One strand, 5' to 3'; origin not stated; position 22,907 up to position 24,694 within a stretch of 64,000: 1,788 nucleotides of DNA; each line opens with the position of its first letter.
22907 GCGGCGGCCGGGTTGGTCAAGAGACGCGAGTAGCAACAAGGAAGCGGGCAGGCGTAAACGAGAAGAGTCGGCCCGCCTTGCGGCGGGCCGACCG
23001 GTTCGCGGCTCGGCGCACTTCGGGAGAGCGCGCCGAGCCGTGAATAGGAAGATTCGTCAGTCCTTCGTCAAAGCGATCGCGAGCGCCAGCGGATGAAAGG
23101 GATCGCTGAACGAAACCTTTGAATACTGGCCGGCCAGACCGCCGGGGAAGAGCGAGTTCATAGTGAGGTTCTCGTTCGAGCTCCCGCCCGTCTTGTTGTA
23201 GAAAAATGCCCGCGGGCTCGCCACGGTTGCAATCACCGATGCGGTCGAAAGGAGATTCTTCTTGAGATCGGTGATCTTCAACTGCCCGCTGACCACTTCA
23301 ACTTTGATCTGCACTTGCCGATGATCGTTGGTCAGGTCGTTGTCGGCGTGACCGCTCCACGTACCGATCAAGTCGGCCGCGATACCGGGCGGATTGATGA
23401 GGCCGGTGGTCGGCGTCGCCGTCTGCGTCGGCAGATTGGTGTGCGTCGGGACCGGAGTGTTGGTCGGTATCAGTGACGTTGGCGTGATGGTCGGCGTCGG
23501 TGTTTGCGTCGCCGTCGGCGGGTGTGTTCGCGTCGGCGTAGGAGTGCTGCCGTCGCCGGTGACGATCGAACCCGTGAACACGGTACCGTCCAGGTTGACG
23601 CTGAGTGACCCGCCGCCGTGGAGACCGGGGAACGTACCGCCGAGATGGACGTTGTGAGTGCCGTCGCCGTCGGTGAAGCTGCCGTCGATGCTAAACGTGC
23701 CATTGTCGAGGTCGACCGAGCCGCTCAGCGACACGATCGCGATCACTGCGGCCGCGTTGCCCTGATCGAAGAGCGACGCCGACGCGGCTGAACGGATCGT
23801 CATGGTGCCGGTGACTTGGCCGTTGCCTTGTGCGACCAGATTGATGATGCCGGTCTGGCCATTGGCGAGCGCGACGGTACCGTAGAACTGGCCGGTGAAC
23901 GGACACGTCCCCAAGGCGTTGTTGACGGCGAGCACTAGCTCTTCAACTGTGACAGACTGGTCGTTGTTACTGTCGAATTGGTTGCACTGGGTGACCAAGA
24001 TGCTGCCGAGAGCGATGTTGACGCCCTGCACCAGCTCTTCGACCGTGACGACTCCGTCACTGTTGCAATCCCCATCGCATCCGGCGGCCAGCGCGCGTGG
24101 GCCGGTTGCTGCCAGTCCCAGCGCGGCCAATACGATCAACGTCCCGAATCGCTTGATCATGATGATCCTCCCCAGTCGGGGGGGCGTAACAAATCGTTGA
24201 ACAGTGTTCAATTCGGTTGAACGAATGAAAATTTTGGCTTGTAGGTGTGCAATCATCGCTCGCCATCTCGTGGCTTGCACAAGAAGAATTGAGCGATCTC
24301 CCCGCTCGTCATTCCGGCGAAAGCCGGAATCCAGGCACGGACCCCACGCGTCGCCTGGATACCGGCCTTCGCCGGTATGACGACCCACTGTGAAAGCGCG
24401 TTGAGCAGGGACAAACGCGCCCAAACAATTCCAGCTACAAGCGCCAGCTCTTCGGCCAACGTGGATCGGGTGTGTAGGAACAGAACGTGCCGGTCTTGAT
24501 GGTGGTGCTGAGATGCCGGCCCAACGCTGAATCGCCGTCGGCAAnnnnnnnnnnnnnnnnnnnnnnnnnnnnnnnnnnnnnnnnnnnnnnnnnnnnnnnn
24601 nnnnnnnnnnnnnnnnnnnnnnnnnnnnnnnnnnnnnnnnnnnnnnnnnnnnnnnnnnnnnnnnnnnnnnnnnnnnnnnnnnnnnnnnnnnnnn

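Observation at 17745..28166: Tandemly duplicated two-gene module: a giant AAA-TPR regulator followed by a secreted dockerin-like protein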

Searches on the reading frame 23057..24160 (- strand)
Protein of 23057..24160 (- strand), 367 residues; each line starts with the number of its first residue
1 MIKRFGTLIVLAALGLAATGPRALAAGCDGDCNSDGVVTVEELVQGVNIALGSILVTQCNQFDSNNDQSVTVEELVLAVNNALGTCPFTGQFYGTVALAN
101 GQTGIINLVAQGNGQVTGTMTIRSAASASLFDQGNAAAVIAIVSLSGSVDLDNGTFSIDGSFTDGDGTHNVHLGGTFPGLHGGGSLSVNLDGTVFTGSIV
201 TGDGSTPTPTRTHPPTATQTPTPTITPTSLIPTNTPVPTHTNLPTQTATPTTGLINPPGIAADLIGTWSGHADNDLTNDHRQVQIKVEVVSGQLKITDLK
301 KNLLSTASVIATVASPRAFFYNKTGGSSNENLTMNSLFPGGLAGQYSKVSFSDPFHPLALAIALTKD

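Call 14: search_protein_families(library=ncbifam, proteins=[window:23057-24160:-], max_evalue=0.1)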
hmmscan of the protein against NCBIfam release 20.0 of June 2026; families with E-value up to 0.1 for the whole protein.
window:23057-24160:- (367 aa): 0 families

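Call 49: find_homologous_proteins(query=window:23057-24160:-, max_evalue=0.001)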
Query window:23057-24160:- (367 aa): 97 proteins with E <= 0.001 among 8000 candidates.
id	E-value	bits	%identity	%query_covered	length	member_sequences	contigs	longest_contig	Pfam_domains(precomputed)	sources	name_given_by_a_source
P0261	2.1e-234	795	100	100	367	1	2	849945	-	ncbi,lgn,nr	ncbi:MAG: hypothetical protein HYR72_17170 [Deltaproteobacteria bacterium]|nr:hypothetical protein [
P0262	9.1e-193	658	83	100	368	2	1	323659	-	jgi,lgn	jgi:hypothetical protein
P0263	6.9e-109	382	52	100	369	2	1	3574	-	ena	-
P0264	1.2e-105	372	51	100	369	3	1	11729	PF00036.39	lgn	-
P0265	4.8e-74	268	41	100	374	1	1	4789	-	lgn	-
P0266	1.6e-56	210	52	60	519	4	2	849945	PF26549.1,PF26550.2,PF07676.19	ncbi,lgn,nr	ncbi:MAG: PD40 domain-containing protein [Deltaproteobacteria bacterium]|nr:PD40 domain-containing p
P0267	7.1e-41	159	46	53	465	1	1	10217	PF00127.27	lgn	-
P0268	4.1e-39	153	42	70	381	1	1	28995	PF26549.1,PF07676.19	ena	-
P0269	2.1e-38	150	41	54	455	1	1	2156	PF00127.27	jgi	jgi:plastocyanin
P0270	2.6e-37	147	40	64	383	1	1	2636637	-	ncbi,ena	-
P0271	7.9e-37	145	39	56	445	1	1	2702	PF00127.27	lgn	-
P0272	9.1e-37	145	44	52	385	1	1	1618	-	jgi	jgi:hypothetical protein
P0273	1.9e-36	144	51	23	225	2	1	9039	-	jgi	jgi:hypothetical protein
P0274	8.5e-35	139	41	58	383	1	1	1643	-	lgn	-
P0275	4.5e-32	130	41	54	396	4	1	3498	-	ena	-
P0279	2.0e-27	114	36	85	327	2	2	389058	-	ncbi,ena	-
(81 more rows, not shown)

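Call 50: find_encoding_contigs(protein=P0262, flank=10000, max_places=2)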
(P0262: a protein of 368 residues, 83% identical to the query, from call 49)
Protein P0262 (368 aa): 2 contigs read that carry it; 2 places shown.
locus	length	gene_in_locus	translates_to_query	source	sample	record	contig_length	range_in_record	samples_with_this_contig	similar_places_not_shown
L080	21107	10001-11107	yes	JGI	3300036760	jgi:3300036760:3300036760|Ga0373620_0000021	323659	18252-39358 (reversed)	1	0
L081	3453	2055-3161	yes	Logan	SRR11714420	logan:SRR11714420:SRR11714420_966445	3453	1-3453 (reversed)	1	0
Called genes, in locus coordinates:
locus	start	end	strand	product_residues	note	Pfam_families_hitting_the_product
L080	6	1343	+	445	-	PF00083:Sugar_tr, PF07690:MFS_1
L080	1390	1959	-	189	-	PF13577:SnoaL_4, PF12680:SnoaL_2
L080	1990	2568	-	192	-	-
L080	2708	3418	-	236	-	PF00702:Hydrolase, PF12710:HAD, PF13419:HAD_2, PF13242:Hydrolase_like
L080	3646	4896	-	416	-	PF00282:Pyridoxal_deC, PF00266:Aminotran_5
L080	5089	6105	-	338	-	PF00535:Glycos_transf_2, PF13641:Glyco_tranf_2_3, PF10111:Glyco_tranf_2_2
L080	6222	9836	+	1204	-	PF13191:AAA_16, PF13401:AAA_22 (faint)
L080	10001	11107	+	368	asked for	-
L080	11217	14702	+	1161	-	PF13191:AAA_16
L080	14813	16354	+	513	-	PF26549:Tricorn_N (weak), PF26550:Tricorn_2nd, PF26549:Tricorn_N, PF07676:PD40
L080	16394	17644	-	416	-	PF02515:CoA_transf_3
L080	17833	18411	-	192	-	PF03352:Adenine_glyco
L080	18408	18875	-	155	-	PF04075:F420H2_quin_red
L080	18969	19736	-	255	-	PF03372:Exo_endo_phos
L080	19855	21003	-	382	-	PF02771:Acyl-CoA_dh_N, PF02770:Acyl-CoA_dh_M, PF00441:Acyl-CoA_dh_1, PF22924:ACOX_C_alpha1 (weak), PF08028:Acyl-CoA_dh_2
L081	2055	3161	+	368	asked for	-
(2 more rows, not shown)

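Call 51: find_encoding_contigs(protein=P0270, flank=8000, max_places=2)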
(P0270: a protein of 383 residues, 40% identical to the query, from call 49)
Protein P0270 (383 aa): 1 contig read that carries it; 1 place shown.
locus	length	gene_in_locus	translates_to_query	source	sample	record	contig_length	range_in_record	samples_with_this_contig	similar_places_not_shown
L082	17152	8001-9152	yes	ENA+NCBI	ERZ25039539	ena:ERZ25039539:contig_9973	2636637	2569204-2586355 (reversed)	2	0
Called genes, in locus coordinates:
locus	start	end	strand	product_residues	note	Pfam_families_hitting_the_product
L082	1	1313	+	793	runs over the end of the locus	-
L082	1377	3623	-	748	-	PF04879:Molybdop_Fe4S4, PF00384:Molybdopterin, PF01568:Molydop_binding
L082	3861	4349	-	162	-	PF24828:DUF7713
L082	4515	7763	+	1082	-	PF13191:AAA_16, PF13401:AAA_22 (faint)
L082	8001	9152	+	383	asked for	-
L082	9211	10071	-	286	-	PF00248:Aldo_ket_red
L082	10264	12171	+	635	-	PF07602:DUF1565, PF22842:Pel9A-like_beta_helix, PF13229:Beta_helix, PF13620:CarboxypepD_reg (weak), PF00404:Dockerin_1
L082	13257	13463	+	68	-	-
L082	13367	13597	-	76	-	-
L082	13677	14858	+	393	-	PF02771:Acyl-CoA_dh_N, PF02770:Acyl-CoA_dh_M, PF00441:Acyl-CoA_dh_1, PF08028:Acyl-CoA_dh_2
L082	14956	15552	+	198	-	PF01066:CDP-OH_P_transf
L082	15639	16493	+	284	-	PF01435:Peptidase_M48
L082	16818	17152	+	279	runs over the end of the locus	PF00561:Abhydrolase_1, PF12697:Abhydrolase_6, PF12146:Hydrolase_4, PF00561:Abhydrolase_1 (weak)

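Call 52: find_encoding_contigs(protein=P0267, flank=8000, max_places=2)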
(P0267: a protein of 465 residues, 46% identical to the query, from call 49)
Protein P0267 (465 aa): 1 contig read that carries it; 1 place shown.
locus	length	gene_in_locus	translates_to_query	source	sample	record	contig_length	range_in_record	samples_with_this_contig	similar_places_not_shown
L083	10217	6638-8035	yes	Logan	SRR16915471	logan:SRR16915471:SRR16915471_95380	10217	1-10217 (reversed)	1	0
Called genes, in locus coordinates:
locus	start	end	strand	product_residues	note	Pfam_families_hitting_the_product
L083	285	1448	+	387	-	PF01075:Glyco_transf_9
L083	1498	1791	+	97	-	PF02604:PhdYeFM_antitox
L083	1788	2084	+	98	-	PF05016:ParE_toxin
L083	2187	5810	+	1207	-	PF13191:AAA_16, PF13401:AAA_22 (weak)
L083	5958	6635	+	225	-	-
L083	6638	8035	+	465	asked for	PF00127:Copper-bind (faint)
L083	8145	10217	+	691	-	?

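Call 53: find_encoding_contigs(protein=P0268, flank=8000, max_places=1)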
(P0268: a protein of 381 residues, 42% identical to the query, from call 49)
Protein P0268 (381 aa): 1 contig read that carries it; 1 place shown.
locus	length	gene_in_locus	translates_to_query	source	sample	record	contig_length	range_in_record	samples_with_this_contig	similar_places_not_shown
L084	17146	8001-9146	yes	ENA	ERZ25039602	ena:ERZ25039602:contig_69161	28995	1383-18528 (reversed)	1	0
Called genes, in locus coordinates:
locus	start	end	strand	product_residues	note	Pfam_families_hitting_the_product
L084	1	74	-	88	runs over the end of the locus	-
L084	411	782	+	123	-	-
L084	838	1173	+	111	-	PF13020:NOV_C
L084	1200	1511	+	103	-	PF22751:DUF488-N3a, PF22752:DUF488-N3i (weak)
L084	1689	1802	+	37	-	-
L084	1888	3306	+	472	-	-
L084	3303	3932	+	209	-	PF01695:IstB_IS21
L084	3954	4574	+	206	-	-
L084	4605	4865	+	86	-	PF15919:HicB_lk_antitox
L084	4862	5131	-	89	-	-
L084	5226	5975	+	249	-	PF00106:adh_short, PF08659:KR, PF23441:SDR, PF13561:adh_short_C2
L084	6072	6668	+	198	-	-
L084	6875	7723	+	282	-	PF26549:Tricorn_N (weak), PF07676:PD40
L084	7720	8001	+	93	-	-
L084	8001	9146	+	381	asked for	PF07676:PD40 (faint), PF26549:Tricorn_N (weak)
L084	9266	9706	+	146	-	-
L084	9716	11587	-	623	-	PF00296:Bac_luciferase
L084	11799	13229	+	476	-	PF02810:SEC-C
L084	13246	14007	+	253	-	-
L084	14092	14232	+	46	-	-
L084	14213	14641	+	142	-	-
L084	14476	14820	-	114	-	-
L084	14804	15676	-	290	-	-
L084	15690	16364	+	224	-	PF13191:AAA_16 (weak), PF00004:AAA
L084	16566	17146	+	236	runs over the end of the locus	-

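Call 54: find_encoding_contigs(protein=P0279, flank=8000, max_places=1)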
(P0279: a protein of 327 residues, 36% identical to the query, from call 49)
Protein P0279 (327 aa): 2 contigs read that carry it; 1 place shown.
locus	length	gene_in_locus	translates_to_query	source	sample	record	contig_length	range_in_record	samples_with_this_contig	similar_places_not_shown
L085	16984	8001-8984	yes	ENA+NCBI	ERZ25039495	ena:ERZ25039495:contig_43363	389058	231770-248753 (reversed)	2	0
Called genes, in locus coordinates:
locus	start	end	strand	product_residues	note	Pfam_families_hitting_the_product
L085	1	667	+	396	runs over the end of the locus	PF04055:Radical_SAM, PF13186:SPASM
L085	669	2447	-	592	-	PF04055:Radical_SAM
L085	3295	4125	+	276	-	-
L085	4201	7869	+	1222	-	PF13191:AAA_16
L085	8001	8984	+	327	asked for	-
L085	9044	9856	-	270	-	PF00797:Acetyltransf_2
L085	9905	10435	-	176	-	-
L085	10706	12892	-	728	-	-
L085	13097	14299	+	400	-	PF04055:Radical_SAM, PF13186:SPASM (weak)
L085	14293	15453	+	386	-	PF04055:Radical_SAM, PF13186:SPASM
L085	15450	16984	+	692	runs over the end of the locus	-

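Call 55: find_encoding_contigs(protein=P0264, flank=8000, max_places=1)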
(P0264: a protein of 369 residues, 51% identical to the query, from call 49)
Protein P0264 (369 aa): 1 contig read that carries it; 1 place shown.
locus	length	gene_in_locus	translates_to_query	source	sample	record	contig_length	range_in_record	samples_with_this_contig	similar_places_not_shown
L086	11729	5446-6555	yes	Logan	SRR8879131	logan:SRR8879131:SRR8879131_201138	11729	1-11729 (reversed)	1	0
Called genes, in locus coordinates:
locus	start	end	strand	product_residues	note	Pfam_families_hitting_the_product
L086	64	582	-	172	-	PF13527:Acetyltransf_9 (weak), PF00583:Acetyltransf_1, PF13508:Acetyltransf_7, PF13673:Acetyltransf_10 (weak)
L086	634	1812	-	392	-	PF13641:Glyco_tranf_2_3, PF00535:Glycos_transf_2, PF10111:Glyco_tranf_2_2 (weak)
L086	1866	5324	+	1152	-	PF13191:AAA_16, PF13401:AAA_22 (faint)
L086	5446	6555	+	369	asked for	PF00036:EF-hand_1 (faint)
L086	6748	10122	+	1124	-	PF13191:AAA_16, PF13424:TPR_12 (faint)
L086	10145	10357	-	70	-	-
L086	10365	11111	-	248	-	PF13468:Glyoxalase_3, PF13669:Glyoxalase_4 (faint)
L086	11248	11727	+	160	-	?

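Call 67: search_protein_families(library=padloc, proteins=[window:23057-24160:-], max_evalue=0.01)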
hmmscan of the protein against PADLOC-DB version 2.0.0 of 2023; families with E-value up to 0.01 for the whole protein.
window:23057-24160:- (367 aa): 0 families

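Call 84: predict_structure(alignment_id=A4)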
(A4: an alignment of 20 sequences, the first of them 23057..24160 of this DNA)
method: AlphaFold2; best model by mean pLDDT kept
length: 367 residues; sequences in the alignment: 20
mean_pLDDT: 74.6   pTM: 0.44
mean pLDDT of the five models: 74.6, 74.2, 73.1, 71.3, 71.1
residues with pLDDT >= 90: 96; 70-90: 158; 50-70: 33; < 50: 80
segments of 3 or more residues with pLDDT < 50: 1-3, 5-26, 127-136, 206-221, 223-251
pLDDT, mean of each block of 10 residues (from residue 1): 44 36 50 75 86 85 82 74 69 87 88 85 61 53 91 91 87 88 83 90 52 36 44 42 41 78 94 85 97 95 93 88 82 80 86 75 91
secondary structure, 60 per line:
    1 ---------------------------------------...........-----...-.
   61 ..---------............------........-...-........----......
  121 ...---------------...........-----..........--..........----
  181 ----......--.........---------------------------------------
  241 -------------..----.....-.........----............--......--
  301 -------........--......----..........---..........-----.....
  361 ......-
elements in order: H40-50 H72-83 E90-97 E103-110 E115-123 E139-149 E155-164 E167-176 E185-190 E193-201 E266-274 E279-290 E293-298 E308-315 E318-323 E328-337 E341-350 E356-366

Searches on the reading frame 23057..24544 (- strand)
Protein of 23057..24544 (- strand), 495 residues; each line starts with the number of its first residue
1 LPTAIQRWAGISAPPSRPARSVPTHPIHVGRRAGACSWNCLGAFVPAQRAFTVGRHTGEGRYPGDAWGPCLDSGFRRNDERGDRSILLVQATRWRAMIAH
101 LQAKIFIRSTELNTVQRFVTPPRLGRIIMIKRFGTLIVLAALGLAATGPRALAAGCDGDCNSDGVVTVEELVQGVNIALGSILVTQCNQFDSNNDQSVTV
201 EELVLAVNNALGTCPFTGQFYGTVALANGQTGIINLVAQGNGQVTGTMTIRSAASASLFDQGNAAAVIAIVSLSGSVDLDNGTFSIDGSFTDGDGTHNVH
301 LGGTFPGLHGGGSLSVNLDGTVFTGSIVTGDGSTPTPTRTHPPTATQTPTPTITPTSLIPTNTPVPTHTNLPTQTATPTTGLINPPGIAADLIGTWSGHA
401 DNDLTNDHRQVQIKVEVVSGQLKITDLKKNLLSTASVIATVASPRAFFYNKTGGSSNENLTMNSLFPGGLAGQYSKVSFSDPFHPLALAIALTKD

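Call 7: search_protein_families(library=pfam, proteins=[window:23057-24544:-], max_evalue=0.1)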
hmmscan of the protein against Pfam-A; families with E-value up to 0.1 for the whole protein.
window:23057-24544:- (495 aa): 3 families
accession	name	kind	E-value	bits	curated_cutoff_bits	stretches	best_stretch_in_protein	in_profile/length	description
PF00036.39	EF-hand_1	-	0.0005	19.9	25.4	0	188-208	7-27/29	EF hand domain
PF13405.12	EF-hand_6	-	0.00093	19.2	25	0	188-208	7-27/30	EF-hand domain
PF13499.12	EF-hand_7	-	0.041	14.7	30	0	189-208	10-29/67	EF-hand domain pair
